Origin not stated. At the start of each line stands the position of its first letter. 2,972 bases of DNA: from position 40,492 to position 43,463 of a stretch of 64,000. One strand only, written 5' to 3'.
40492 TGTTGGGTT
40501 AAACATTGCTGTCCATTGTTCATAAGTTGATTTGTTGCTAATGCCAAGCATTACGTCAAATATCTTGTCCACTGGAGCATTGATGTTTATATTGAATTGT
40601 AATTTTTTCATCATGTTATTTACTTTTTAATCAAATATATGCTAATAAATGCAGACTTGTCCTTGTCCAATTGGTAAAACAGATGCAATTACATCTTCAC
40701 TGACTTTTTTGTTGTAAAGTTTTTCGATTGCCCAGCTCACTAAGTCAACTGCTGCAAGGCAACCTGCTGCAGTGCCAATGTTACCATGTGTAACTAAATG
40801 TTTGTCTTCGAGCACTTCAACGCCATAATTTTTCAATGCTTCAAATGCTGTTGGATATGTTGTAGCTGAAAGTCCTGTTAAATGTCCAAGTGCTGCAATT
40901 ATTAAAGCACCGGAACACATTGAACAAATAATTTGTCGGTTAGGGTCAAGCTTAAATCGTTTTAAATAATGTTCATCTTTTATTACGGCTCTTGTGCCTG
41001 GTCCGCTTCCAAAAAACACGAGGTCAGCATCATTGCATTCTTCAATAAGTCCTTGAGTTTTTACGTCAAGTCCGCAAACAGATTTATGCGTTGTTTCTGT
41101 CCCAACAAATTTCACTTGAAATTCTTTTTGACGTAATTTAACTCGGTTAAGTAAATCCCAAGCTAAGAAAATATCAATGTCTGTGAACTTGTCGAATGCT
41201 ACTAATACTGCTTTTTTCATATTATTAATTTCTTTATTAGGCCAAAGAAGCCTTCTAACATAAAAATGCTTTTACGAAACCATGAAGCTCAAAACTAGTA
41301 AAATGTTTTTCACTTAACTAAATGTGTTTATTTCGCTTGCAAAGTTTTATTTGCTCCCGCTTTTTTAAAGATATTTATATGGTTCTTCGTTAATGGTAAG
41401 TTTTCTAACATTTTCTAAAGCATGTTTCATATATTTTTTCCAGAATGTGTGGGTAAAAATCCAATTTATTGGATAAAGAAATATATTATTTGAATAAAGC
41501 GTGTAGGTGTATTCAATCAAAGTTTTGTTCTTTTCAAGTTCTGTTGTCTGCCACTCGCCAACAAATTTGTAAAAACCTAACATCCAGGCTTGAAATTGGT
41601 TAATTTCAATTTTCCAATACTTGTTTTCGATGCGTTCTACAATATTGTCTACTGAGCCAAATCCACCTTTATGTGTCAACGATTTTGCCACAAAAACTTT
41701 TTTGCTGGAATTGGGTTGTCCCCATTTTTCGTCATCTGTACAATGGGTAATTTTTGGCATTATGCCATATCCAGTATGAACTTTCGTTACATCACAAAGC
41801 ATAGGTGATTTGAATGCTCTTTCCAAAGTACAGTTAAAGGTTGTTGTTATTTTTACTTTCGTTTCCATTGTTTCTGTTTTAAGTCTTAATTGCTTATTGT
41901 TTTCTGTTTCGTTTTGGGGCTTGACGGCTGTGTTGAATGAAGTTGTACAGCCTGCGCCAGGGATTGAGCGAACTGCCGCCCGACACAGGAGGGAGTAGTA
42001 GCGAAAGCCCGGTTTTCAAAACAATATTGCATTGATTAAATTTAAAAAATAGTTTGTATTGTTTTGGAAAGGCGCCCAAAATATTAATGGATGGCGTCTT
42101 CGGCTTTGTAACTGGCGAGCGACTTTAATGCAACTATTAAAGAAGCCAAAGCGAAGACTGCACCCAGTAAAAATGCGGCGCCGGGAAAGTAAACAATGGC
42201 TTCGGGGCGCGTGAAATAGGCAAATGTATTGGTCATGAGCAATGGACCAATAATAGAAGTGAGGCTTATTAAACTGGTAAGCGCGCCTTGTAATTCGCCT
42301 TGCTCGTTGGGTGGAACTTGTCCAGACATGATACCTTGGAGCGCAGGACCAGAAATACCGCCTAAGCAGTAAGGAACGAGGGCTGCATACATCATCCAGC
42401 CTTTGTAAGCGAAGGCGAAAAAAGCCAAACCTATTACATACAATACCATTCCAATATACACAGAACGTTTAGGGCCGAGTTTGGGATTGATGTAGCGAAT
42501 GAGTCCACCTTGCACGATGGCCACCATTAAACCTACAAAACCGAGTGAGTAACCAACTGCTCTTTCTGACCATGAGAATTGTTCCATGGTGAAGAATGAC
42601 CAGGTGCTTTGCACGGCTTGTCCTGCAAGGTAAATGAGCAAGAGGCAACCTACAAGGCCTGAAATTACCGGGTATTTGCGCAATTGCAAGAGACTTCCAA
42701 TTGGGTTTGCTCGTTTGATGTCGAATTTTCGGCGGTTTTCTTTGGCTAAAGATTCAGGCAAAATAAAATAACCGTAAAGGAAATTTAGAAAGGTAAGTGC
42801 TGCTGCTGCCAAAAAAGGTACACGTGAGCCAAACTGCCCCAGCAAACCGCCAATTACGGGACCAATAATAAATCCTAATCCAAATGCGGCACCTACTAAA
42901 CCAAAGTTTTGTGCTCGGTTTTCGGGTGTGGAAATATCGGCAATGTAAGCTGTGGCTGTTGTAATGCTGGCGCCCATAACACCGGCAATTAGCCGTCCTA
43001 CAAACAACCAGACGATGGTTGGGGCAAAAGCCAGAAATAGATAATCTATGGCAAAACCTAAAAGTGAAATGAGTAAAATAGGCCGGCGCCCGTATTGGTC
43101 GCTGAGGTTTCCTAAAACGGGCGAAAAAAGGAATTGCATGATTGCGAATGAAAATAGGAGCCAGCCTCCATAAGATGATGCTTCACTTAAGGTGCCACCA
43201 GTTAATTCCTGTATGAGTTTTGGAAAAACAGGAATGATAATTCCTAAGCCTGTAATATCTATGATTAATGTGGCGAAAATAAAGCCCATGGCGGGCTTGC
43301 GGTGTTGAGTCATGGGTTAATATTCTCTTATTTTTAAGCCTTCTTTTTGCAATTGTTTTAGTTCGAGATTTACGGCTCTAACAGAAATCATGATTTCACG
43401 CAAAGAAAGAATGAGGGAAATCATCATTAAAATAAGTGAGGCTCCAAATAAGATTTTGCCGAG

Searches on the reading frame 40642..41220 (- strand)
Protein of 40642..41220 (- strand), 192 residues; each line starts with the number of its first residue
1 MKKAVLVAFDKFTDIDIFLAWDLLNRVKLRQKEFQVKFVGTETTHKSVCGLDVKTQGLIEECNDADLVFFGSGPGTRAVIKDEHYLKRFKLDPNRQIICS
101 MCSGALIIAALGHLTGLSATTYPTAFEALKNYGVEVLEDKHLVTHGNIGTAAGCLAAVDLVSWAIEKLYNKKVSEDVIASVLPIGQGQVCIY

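Call 47: search_protein_families(library=pfam, proteins=[window:40642-41220:-], max_evalue=0.0001)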
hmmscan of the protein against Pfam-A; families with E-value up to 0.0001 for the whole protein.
window:40642-41220:- (192 aa): 1 family
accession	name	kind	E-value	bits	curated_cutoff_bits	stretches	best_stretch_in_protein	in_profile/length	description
PF01965.30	DJ-1_PfpI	-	3.6e-14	53.4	26.6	1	2-162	1-160/165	DJ-1/PfpI family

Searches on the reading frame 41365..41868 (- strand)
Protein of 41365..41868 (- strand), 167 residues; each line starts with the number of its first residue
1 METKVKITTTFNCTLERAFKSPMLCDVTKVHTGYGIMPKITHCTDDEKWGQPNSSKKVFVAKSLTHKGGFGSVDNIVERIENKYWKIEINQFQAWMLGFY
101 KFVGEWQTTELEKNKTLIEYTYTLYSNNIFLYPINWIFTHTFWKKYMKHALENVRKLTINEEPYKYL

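Call 47: search_protein_families(library=pfam, proteins=[window:41365-41868:-], max_evalue=0.0001)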
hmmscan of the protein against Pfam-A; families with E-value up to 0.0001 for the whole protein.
window:41365-41868:- (167 aa): 1 family
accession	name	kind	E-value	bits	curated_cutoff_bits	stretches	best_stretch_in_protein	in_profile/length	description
PF10604.15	Polyketide_cyc2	-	9.1e-06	26.5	27.4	1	4-156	3-139/142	Polyketide cyclase / dehydrase and lipid transport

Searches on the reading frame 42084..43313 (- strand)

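Call 46: search_protein_families(library=pfam, proteins=[window:42084-43313:-], max_evalue=0.0001)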
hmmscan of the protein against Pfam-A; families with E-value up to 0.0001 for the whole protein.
window:42084-43313:- (409 aa): 3 families
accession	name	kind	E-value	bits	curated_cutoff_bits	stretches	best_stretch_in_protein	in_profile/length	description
PF07690.21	MFS_1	-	1.9e-55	188.6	33.4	2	13-357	2-347/347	Major Facilitator Superfamily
PF00083.30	Sugar_tr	-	3e-14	53.2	22.3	1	44-188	43-194/452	Sugar (and other) transporter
PF06779.20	MFS_4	-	8.5e-07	29.1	26.3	1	4-174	187-357/364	Uncharacterised MFS-type transporter YbfB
